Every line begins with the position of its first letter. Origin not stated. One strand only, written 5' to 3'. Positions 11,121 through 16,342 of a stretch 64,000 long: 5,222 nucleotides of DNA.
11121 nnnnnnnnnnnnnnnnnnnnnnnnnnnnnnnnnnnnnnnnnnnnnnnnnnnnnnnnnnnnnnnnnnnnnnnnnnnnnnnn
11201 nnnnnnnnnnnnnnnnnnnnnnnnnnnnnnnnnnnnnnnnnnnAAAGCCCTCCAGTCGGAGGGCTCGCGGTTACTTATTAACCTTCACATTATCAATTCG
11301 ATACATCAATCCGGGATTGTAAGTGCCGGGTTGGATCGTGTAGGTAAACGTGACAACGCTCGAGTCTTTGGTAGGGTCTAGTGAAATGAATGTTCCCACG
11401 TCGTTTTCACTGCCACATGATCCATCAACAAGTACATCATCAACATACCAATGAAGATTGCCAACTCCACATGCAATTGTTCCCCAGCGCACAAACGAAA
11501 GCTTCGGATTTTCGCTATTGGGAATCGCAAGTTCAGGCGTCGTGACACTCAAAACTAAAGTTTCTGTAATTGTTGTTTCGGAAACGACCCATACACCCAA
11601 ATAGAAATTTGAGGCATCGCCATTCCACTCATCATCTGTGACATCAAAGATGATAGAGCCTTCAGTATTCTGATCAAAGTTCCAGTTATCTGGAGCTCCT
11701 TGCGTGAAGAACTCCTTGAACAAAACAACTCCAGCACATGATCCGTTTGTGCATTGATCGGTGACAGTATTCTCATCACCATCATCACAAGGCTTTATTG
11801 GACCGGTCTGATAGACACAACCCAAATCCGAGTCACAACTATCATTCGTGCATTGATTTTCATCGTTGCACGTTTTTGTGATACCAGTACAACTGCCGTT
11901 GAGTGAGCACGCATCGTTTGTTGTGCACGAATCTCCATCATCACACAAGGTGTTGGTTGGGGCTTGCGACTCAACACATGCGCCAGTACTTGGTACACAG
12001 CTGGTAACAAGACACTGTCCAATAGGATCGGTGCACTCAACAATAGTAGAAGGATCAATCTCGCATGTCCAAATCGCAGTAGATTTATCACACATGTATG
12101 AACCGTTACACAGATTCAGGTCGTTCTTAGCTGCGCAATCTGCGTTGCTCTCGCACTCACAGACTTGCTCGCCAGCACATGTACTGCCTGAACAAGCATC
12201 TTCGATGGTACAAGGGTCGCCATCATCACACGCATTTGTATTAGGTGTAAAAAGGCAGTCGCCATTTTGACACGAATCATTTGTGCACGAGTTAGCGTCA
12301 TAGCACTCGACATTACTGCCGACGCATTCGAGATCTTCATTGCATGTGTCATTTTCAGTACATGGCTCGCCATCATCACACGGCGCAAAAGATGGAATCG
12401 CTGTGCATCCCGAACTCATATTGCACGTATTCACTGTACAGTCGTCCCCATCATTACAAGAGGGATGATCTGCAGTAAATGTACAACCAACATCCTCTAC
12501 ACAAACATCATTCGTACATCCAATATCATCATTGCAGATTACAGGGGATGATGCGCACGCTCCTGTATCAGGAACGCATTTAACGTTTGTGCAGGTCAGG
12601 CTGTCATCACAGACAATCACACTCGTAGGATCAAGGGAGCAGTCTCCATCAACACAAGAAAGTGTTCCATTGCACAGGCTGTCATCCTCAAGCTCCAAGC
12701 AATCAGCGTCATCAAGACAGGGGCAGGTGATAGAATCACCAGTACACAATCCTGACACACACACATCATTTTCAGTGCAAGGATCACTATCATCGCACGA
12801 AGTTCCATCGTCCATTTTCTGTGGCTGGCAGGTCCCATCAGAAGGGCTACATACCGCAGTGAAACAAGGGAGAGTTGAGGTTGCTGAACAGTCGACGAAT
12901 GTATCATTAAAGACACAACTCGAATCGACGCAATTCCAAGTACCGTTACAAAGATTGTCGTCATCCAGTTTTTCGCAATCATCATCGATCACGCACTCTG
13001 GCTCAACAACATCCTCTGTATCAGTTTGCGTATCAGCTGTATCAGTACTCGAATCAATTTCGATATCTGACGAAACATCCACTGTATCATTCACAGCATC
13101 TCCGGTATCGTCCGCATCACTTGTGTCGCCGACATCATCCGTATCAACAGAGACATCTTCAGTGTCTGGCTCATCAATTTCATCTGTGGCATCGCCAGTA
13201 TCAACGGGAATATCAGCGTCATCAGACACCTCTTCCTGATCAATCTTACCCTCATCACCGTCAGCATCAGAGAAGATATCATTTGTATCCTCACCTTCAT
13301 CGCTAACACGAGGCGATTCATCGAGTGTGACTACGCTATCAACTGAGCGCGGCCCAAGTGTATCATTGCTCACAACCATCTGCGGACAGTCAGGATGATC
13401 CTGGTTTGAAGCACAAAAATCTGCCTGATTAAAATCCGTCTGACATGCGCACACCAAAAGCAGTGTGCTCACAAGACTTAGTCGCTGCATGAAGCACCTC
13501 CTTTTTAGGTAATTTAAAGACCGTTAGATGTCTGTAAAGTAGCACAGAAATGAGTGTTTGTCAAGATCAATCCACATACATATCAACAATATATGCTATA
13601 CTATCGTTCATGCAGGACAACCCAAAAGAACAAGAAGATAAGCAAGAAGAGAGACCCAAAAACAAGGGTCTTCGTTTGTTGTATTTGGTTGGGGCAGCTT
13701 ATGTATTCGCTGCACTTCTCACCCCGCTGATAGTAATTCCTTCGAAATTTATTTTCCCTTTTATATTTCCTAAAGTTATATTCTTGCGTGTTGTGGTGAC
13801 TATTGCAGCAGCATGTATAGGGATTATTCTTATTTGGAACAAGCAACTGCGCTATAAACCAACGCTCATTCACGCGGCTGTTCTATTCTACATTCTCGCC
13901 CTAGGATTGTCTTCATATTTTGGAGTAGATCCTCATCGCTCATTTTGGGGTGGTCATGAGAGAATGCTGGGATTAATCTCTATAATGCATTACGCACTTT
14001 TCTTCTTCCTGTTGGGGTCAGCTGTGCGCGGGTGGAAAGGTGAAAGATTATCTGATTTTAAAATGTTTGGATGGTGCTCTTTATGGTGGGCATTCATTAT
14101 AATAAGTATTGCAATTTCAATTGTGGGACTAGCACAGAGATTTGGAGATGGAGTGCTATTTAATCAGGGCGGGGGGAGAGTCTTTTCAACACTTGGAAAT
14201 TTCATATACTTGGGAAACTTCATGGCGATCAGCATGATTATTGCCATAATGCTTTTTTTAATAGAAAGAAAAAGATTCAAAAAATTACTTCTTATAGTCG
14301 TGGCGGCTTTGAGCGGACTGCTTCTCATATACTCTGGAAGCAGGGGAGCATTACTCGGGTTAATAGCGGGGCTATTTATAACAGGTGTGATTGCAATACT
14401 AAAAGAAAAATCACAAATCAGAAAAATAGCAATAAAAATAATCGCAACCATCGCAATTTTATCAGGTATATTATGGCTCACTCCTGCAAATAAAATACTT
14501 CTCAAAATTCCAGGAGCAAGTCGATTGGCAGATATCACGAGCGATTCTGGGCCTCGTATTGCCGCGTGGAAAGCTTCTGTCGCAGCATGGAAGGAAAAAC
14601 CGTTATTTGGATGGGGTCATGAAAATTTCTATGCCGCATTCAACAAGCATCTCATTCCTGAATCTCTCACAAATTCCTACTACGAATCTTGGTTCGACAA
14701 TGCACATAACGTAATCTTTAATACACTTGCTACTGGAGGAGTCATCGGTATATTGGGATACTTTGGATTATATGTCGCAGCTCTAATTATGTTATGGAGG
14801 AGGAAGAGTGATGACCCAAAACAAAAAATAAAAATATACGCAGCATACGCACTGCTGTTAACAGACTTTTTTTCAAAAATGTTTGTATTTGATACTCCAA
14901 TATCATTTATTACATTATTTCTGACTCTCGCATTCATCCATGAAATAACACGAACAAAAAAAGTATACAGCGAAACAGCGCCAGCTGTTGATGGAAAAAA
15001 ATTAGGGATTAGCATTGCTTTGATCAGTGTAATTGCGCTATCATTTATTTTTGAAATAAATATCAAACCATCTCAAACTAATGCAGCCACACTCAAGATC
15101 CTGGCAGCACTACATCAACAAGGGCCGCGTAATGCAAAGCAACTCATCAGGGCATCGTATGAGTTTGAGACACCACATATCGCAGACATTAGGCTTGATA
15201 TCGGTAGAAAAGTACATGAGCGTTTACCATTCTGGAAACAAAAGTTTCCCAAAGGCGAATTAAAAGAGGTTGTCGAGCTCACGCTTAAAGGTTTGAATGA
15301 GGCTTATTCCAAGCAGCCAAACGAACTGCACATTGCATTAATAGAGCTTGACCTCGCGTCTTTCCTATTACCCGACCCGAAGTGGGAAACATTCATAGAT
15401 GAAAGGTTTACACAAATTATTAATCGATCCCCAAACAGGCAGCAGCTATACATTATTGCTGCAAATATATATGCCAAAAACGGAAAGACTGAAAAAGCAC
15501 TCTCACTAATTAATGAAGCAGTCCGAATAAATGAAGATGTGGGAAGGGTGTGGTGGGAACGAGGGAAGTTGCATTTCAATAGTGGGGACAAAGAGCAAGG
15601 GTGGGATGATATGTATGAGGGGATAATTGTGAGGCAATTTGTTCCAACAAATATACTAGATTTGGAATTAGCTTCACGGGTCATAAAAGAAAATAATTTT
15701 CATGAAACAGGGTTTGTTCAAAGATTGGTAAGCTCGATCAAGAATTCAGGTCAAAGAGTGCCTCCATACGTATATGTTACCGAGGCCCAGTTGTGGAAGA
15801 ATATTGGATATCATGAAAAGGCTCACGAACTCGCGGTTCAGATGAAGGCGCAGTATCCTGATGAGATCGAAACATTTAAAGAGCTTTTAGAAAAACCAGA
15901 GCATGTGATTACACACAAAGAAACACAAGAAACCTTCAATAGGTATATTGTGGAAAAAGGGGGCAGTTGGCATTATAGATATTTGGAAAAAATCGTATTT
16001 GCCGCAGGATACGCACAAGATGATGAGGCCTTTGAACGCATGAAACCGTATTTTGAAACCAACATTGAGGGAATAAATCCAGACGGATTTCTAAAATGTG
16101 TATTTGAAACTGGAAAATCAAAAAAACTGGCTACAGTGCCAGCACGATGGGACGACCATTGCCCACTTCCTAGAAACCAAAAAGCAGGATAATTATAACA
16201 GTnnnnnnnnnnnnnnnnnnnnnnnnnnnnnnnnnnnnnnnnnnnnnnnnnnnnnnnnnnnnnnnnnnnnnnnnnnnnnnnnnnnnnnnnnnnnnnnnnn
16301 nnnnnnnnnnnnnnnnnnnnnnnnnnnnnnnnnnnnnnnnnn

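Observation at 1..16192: Giant Thr/Ser-rich surface protein followed by four tandem Wzy_C+TPR paralogs: candidate protein O-glycosylation (O-oligosaccharyltransferase) array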

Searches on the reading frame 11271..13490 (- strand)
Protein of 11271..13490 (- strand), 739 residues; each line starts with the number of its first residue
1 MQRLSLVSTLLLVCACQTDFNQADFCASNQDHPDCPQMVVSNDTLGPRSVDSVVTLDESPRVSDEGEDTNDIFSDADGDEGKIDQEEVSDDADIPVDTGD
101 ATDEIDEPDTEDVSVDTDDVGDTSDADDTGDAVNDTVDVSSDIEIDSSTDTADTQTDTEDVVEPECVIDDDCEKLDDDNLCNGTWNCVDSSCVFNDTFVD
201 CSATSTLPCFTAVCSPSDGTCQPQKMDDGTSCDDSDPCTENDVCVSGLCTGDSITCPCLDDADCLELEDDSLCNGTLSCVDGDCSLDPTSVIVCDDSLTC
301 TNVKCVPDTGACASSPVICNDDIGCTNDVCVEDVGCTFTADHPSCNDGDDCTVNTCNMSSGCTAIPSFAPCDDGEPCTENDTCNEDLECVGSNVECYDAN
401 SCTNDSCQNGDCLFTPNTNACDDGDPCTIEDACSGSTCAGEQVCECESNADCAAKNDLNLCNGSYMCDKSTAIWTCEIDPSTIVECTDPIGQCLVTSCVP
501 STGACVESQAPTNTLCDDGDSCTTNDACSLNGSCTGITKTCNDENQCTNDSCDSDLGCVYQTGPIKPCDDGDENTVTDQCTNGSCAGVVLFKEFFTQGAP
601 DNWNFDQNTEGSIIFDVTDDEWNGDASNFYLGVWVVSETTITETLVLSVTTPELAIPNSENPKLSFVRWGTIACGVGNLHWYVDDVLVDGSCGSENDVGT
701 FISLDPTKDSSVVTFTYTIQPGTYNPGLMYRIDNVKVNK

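Call 5: search_protein_families(library=pfam, proteins=[window:11271-13490:-], max_evalue=0.01)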
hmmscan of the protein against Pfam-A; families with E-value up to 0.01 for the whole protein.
window:11271-13490:- (739 aa): 1 family
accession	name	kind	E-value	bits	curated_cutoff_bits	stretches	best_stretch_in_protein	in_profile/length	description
PF00526.23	Dicty_CTDC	-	5.3e-05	23.4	27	1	540-559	1-20/24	Dictyostelium (slime mold) repeat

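Call 6: search_protein_families(library=ncbifam, proteins=[window:11271-13490:-], max_evalue=0.01)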
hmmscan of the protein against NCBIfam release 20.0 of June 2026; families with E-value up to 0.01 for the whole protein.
window:11271-13490:- (739 aa): 0 families

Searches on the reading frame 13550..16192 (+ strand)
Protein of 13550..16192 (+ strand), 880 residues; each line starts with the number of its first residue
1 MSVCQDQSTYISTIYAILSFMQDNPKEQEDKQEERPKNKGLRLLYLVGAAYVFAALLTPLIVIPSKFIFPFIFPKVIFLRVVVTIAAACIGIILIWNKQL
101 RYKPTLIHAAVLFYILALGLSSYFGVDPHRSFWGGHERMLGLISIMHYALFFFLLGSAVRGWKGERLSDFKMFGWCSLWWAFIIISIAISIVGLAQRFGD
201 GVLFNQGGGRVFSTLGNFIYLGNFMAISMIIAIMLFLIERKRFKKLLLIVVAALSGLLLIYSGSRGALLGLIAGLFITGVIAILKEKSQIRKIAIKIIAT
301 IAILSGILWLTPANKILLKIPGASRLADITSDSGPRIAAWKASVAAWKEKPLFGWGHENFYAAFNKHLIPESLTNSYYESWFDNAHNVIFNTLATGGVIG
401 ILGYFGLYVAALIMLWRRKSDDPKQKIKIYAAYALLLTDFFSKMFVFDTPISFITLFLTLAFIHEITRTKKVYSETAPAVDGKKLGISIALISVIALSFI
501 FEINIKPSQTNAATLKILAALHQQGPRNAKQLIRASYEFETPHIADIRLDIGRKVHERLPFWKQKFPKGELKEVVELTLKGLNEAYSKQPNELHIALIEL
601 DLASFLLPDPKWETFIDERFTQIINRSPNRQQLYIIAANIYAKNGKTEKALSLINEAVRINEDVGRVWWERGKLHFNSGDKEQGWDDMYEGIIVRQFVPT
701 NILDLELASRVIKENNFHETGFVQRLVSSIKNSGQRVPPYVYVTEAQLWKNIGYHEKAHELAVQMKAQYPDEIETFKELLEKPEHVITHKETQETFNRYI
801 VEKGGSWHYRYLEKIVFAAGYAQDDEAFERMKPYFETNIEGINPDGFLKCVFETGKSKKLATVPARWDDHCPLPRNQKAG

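Call 5: search_protein_families(library=pfam, proteins=[window:13550-16192:+], max_evalue=0.01)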
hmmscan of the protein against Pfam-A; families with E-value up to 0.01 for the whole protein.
window:13550-16192:+ (880 aa): 4 families
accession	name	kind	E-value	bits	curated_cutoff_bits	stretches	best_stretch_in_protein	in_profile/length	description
PF04932.20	Wzy_C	-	2.2e-18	66.9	31.7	1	251-405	2-149/149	O-Antigen ligase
PF07719.23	TPR_2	-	4.9e-05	23.6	27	0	634-663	4-33/34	Tetratricopeptide repeat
PF13428.12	TPR_14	-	0.00024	22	23.5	0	633-673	3-43/44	Tetratricopeptide repeat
PF13181.12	TPR_8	-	0.00076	19.9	25.7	0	632-663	2-33/34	Tetratricopeptide repeat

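Call 6: search_protein_families(library=ncbifam, proteins=[window:13550-16192:+], max_evalue=0.01)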
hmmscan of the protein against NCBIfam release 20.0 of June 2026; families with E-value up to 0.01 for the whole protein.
window:13550-16192:+ (880 aa): 4 families
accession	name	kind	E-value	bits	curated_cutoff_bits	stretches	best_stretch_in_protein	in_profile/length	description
TIGR03097.1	PEP_O_lig_1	hypoth_equivalog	7e-13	48.2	188.1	1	64-416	35-349/408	putative O-glycosylation ligase, exosortase A system-associated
TIGR04370.1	glyco_rpt_poly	subfamily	1.9e-07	30.4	40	1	106-310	8-230/396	oligosaccharide repeat unit polymerase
TIGR00947.1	2A73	equivalog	6e-07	28.8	366.4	1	104-413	65-363/425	IctB family putative bicarbonate transporter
TIGR00990.1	3a0801s09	subfamily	0.0057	15.3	757.25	1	622-689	356-423/615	mitochondrial import receptor subunit TOM70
